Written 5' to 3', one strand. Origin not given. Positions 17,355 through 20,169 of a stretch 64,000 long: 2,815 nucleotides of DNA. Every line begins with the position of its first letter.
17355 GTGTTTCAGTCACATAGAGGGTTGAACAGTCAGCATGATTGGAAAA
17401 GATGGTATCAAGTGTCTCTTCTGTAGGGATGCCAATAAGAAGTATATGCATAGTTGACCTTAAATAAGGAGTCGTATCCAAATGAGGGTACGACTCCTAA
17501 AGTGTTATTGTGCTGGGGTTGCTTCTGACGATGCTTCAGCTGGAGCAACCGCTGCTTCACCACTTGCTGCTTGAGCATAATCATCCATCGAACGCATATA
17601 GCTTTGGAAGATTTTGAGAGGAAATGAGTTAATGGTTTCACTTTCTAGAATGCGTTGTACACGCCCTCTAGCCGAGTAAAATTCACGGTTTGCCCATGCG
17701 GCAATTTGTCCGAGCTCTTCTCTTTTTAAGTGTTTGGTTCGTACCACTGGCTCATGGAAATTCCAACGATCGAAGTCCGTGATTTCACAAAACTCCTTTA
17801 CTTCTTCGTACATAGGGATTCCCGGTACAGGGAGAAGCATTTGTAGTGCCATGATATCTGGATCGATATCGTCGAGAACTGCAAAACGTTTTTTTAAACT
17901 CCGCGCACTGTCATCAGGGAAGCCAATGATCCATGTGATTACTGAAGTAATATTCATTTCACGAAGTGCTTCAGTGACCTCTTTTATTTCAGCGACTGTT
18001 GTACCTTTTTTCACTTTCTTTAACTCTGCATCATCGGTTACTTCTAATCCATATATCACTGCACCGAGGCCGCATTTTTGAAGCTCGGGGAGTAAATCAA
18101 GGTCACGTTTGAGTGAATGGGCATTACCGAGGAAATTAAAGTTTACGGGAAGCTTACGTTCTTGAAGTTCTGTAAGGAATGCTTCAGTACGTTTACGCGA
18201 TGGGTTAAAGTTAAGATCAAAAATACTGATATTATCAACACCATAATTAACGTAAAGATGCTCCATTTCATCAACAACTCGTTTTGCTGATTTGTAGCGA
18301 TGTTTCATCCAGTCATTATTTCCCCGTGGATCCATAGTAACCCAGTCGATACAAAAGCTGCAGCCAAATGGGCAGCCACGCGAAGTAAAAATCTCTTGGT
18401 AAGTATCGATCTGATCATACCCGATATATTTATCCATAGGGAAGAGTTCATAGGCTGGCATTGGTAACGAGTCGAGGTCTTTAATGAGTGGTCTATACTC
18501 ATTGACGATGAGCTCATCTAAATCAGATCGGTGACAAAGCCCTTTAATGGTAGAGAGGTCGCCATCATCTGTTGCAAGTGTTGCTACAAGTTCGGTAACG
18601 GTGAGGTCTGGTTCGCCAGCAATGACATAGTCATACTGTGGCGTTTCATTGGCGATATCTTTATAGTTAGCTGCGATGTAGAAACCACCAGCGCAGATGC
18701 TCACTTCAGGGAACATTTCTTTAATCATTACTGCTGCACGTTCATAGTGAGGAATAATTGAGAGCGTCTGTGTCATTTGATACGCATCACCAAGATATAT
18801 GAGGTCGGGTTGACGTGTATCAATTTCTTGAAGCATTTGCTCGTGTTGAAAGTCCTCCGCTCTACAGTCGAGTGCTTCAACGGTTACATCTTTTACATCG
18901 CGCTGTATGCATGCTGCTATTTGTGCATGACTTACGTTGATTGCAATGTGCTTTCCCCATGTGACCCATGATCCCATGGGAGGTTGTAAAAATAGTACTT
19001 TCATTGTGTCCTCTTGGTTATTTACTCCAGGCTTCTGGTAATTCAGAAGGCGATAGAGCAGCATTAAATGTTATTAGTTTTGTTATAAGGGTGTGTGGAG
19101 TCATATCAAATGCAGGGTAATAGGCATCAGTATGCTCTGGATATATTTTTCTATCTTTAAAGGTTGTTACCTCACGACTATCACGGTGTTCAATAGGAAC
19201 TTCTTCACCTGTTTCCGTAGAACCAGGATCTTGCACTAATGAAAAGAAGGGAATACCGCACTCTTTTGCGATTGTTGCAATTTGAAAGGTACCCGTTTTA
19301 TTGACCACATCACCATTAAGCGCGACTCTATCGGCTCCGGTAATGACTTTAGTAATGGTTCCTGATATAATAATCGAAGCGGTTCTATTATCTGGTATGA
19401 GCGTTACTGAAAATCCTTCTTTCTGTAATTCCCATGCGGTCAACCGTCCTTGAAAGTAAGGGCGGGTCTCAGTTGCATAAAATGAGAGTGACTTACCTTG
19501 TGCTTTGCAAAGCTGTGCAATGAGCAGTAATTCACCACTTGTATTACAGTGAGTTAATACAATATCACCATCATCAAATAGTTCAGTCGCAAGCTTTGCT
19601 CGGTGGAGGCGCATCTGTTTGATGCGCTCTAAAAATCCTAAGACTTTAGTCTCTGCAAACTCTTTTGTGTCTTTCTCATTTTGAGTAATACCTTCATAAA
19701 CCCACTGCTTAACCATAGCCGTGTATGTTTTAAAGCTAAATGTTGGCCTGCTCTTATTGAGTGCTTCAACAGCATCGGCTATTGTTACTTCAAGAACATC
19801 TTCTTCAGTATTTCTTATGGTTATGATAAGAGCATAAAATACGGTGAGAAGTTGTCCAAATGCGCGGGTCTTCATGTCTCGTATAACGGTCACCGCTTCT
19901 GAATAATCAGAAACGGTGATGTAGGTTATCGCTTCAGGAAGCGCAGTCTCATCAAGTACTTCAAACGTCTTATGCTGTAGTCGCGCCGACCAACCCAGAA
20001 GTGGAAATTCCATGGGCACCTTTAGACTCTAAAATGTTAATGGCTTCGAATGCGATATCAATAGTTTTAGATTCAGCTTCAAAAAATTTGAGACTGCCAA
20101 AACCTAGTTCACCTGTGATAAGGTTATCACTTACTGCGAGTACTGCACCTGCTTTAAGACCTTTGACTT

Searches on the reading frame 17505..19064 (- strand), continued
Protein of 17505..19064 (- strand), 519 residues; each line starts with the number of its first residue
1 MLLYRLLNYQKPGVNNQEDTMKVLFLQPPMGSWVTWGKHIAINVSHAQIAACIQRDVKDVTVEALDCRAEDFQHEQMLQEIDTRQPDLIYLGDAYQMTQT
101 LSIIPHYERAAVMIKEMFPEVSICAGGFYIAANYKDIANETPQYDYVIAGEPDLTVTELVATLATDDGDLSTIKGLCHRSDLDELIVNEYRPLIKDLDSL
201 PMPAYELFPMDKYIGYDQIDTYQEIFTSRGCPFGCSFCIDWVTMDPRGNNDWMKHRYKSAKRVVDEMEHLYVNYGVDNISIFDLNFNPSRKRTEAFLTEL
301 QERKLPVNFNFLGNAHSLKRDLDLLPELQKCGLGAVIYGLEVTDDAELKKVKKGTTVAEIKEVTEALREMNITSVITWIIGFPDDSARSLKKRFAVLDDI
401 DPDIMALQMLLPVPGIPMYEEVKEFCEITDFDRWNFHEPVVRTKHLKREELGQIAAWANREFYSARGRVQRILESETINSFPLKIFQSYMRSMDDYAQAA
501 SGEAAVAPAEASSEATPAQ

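Call 83: search_protein_families(library=pfam, proteins=[L095:146-412:+, L095:1472-2056:+, L095:4573-4815:+, L097:12975-13367:+, L108:10495-11307:+, L095:10436-11392:+, L095:11385-12383:+, L095:14358-15680:-], max_evalue=0.01)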
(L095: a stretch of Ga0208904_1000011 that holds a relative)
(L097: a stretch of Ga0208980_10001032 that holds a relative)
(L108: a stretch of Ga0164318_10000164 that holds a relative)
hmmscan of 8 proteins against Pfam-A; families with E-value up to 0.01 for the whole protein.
L095:146-412:+ (88 aa): 1 family
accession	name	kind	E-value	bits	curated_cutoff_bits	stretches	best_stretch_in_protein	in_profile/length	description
PF11084.13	DUF2621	-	4.1e-08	33.7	27.7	1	4-83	56-135/139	Protein of unknown function (DUF2621)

L095:1472-2056:+ (194 aa): 0 families

L095:4573-4815:+ (80 aa): 2 families
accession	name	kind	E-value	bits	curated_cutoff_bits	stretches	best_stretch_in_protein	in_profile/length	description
PF00550.31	PP-binding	-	3.1e-12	47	20.8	1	8-74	2-67/67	Phosphopantetheine attachment site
PF23297.2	ACP_SdgA_C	-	1.8e-07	31.6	27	1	5-77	11-82/95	Highly reducing polyketide synthase sdgA, C-terminal ACP domain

L097:12975-13367:+ (130 aa): 0 families

L108:10495-11307:+ (270 aa): 1 family
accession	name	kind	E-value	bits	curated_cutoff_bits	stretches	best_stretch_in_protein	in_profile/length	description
PF01063.24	Aminotran_4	-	6.9e-55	186.8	28.5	1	28-241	1-222/223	Amino-transferase class IV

L095:10436-11392:+ (318 aa): 1 family
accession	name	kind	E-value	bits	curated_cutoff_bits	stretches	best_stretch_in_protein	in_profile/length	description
PF01008.23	IF-2B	-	9e-57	192.9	22.4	1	75-311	27-272/280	Initiation factor 2 subunit family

L095:11385-12383:+ (332 aa): 2 families
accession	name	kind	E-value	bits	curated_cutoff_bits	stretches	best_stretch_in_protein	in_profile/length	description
PF00596.27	Aldolase_II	-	2.4e-36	125.8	22.2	1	10-181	1-181/183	Class II Aldolase and Adducin N-terminal domain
PF02036.22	SCP2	-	0.00026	21.7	21.3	1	244-310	24-91/101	SCP-2 sterol transfer family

L095:14358-15680:- (440 aa): 8 families
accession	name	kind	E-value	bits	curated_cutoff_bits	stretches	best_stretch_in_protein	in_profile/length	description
PF19580.5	Exo_endo_phos_3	-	5.6e-25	88.5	27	2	28-205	2-199/311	Endonuclease/Exonuclease/phosphatase family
PF12836.13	HHH_3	-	4.1e-15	56.1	27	1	371-426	5-64/65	Helix-hairpin-helix motif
PF03372.29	Exo_endo_phos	-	1.8e-12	48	24.5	1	64-240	17-174/225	Endonuclease/Exonuclease/phosphatase family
PF00633.29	HHH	-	1.1e-09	38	24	2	371-391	2-22/30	Helix-hairpin-helix motif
PF23226.1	Exo_endo_phos_PGAP2IP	-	1.3e-06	28.4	27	1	67-218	24-178/239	PGAP2IP, C-terminal nuclease-like domain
PF14520.12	HHH_5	-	2.9e-05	24.9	27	1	380-422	2-51/57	Helix-hairpin-helix domain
PF12826.13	HHH_2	-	0.0006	20.4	27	0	372-396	27-51/64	Helix-hairpin-helix motif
PF06514.17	PsbU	-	0.0013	19.2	24.5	1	369-421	12-64/93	Photosystem II 12 kDa extrinsic protein (PsbU)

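Call 95: search_protein_families(library=pfam, proteins=[L031:9747-11459:+, L031:11467-12375:+, L031:12342-13985:+, L031:13801-15210:-, L040:2383-3204:+, L040:3206-4171:+, L040:4164-4688:+, L040:14251-15762:+, L046:1986-3125:-, L046:3164-3535:-], max_evalue=0.001)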
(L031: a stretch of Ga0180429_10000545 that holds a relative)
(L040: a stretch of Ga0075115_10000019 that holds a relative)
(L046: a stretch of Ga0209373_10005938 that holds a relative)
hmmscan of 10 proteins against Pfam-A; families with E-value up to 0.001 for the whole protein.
L031:9747-11459:+ (570 aa): 2 families
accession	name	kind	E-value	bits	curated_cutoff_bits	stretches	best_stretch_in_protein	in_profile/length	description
PF00501.34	AMP-binding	-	7.1e-71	239.5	29.9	1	78-435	3-384/384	AMP-binding enzyme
PF13193.12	AMP-binding_C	-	4.7e-13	50.3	24.5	1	485-560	1-76/76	AMP-binding enzyme C-terminal domain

L031:11467-12375:+ (302 aa): 1 family
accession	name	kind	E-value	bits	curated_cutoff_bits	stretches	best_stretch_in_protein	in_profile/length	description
PF03279.18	Lip_A_acyltrans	-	2.4e-38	132.4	22.3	1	11-300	12-293/295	Bacterial lipid A biosynthesis acyltransferase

L031:12342-13985:+ (547 aa): 1 family
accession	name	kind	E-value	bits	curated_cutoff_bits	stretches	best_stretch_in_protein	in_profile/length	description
PF03662.20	Glyco_hydro_79n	-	1.3e-12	47.9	23.1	1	101-378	49-318/318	Glycosyl hydrolase family 79, N-terminal domain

L031:13801-15210:- (469 aa): 0 families

L040:2383-3204:+ (273 aa): 3 families
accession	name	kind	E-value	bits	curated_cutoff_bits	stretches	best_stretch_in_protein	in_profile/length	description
PF03734.19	YkuD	-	3.6e-23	83.2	23.4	1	153-271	4-146/146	L,D-transpeptidase catalytic domain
PF01476.26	LysM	-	5.4e-15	55.5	20.9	1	105-147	1-43/43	LysM domain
PF23473.1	LysM3_LYK4_5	-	8.2e-05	23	29.3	1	105-139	5-39/48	LYK4/5 LysM3 domain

L040:3206-4171:+ (321 aa): 2 families
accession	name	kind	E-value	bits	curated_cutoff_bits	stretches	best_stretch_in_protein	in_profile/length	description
PF03255.19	ACCA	-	6e-151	502.4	23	1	4-312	2-310/310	Acetyl co-enzyme A carboxylase carboxyltransferase-like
PF01039.27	Carboxyl_trans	-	1e-18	67.7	22.3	1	94-243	282-427/493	Carboxyl transferase domain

L040:4164-4688:+ (174 aa): 2 families
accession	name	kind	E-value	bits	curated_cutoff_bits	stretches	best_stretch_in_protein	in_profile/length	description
PF03551.20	PadR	-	1.1e-15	57.9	27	1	8-81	1-74/75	Transcriptional regulator PadR-like family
PF01638.23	HxlR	-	0.00078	19.7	20.8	0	24-78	19-71/91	HxlR-like helix-turn-helix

L040:14251-15762:+ (503 aa): 1 family
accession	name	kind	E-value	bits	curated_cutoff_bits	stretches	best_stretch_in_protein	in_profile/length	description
PF06980.17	DUF1302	-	5.1e-24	85.6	23.2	1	78-503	86-541/541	Protein of unknown function (DUF1302)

L046:1986-3125:- (379 aa): 3 families
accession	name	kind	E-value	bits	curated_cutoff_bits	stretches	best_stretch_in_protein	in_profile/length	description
PF12146.15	Hydrolase_4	-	8.7e-10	38.7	27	1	150-277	4-130/239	Serine aminopeptidase, S33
PF06500.17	FrsA-like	-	7.7e-08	32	22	1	48-245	96-287/414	Esterase FrsA-like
PF01738.24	DLH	-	6.1e-07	29.7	21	1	137-330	2-172/217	Dienelactone hydrolase family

L046:3164-3535:- (123 aa): 0 families

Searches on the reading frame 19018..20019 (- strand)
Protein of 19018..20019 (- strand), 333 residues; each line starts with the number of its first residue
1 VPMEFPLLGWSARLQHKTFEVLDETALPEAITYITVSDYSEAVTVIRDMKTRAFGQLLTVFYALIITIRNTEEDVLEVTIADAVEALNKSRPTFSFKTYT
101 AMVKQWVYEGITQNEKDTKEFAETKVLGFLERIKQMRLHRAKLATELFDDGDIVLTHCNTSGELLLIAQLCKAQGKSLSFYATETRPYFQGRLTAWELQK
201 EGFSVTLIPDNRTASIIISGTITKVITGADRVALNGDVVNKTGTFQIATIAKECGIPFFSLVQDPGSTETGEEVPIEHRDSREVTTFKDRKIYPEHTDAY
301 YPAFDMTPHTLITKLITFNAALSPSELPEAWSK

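Call 5: search_protein_families(library=pfam, proteins=[window:19018-20019:-], max_evalue=0.01)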
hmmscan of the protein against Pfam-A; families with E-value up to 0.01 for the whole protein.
window:19018-20019:- (333 aa): 1 family
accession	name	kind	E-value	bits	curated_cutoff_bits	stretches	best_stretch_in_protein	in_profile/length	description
PF01008.23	IF-2B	-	2.1e-53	181.8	22.4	1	58-317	13-273/280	Initiation factor 2 subunit family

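Call 7: search_protein_families(library=ncbifam, proteins=[window:19018-20019:-], max_evalue=0.001)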
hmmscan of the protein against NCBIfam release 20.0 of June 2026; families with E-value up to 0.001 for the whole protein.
window:19018-20019:- (333 aa): 8 families
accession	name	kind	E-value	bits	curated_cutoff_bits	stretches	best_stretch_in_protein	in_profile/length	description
NF004326.0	PRK05720.1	subfamily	4.8e-67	226.2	271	1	14-325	15-343/358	s-methyl-5-thioribose-1-phosphate isomerase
TIGR00512.1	salvage_mtnA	equivalog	1.1e-59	202.1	279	1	13-318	4-329/335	S-methyl-5-thioribose-1-phosphate isomerase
TIGR00524.1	eIF-2B_rel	subfamily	7.9e-56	189.4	185.85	1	37-322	2-301/303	S-methyl-5-thioribose-1-phosphate isomerase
NF004436.0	PRK05772.1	equivalog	1.5e-44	152.7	521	1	16-319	23-346/363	S-methyl-5-thioribose-1-phosphate isomerase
NF004700.0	PRK06036.1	equivalog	8.3e-43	146.7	528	1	16-324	10-330/339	S-methyl-5-thioribose-1-phosphate isomerase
TIGR00511.1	ribulose_e2b2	equivalog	3.6e-41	141.4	314.1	1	46-325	9-289/301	ribose 1,5-bisphosphate isomerase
NF006210.0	PRK08335.1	equivalog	6.4e-21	74.8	339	1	117-318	76-265/275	translation initiation factor IF-2B subunit alpha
NF004994.0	PRK06372.1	equivalog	1.1e-11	44.6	249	1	178-262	110-192/253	translation initiation factor IF-2B subunit delta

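Call 54: search_solved_structures(query=window:19018-20019:-, max_evalue=1e-10, show_alignments=1)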
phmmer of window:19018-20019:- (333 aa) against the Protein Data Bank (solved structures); distinct sequences matched with E-value up to 1e-10: 24.
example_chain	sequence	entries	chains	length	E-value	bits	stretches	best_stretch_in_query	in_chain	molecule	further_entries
1t9k_A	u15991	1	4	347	2.2e-43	152.3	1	17-324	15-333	Probable methylthioribose-1-phosphate isomerase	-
2yrf_A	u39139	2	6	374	1.6e-38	136.4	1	17-321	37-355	Methylthioribose-1-phosphate isomerase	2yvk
6a34_A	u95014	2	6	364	6e-35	124.6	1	3-322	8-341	Putative methylthioribose-1-phosphate isomerase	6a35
1t5o_A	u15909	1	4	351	8.5e-35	124.1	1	20-324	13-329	Translation initiation factor eIF2B, subunit delta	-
4ldq_A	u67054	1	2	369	1.9e-32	116.4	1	15-330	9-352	Methylthioribose-1-phosphate isomerase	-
4ldr_A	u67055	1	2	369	3.5e-32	115.5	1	15-330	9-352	Methylthioribose-1-phosphate isomerase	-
5yfj_A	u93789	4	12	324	1.2e-26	97.4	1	140-324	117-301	Ribose 1,5-bisphosphate isomerase | Ribose-1,5-bisphosphate isomerase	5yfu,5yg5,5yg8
3a11_A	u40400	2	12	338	3e-26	96.1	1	141-324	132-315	Translation initiation factor eIF-2B, delta subunit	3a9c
5yft_A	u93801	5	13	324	6e-26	95.1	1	140-324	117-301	Ribose 1,5-bisphosphate isomerase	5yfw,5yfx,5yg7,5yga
5yfs_A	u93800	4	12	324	2.8e-25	92.8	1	140-324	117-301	Ribose 1,5-bisphosphate isomerase | Ribose-1,5-bisphosphate isomerase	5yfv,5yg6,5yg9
3vm6_A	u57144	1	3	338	6.9e-25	91.6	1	141-324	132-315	Translation initiation factor eIF-2B, delta subunit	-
2a0u_A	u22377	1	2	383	1.4e-21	80.7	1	162-322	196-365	initiation factor 2B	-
1w2w_B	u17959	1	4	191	3.2e-20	76.2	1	181-296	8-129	5-METHYLTHIORIBOSE-1-PHOSPHATE ISOMERASE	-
1vb5_A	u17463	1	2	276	6.4e-17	65.4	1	118-262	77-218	translation initiation factor eIF-2B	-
6i3m_A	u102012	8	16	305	1.5e-13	54.3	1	79-329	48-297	Translation initiation factor eIF-2B subunit alpha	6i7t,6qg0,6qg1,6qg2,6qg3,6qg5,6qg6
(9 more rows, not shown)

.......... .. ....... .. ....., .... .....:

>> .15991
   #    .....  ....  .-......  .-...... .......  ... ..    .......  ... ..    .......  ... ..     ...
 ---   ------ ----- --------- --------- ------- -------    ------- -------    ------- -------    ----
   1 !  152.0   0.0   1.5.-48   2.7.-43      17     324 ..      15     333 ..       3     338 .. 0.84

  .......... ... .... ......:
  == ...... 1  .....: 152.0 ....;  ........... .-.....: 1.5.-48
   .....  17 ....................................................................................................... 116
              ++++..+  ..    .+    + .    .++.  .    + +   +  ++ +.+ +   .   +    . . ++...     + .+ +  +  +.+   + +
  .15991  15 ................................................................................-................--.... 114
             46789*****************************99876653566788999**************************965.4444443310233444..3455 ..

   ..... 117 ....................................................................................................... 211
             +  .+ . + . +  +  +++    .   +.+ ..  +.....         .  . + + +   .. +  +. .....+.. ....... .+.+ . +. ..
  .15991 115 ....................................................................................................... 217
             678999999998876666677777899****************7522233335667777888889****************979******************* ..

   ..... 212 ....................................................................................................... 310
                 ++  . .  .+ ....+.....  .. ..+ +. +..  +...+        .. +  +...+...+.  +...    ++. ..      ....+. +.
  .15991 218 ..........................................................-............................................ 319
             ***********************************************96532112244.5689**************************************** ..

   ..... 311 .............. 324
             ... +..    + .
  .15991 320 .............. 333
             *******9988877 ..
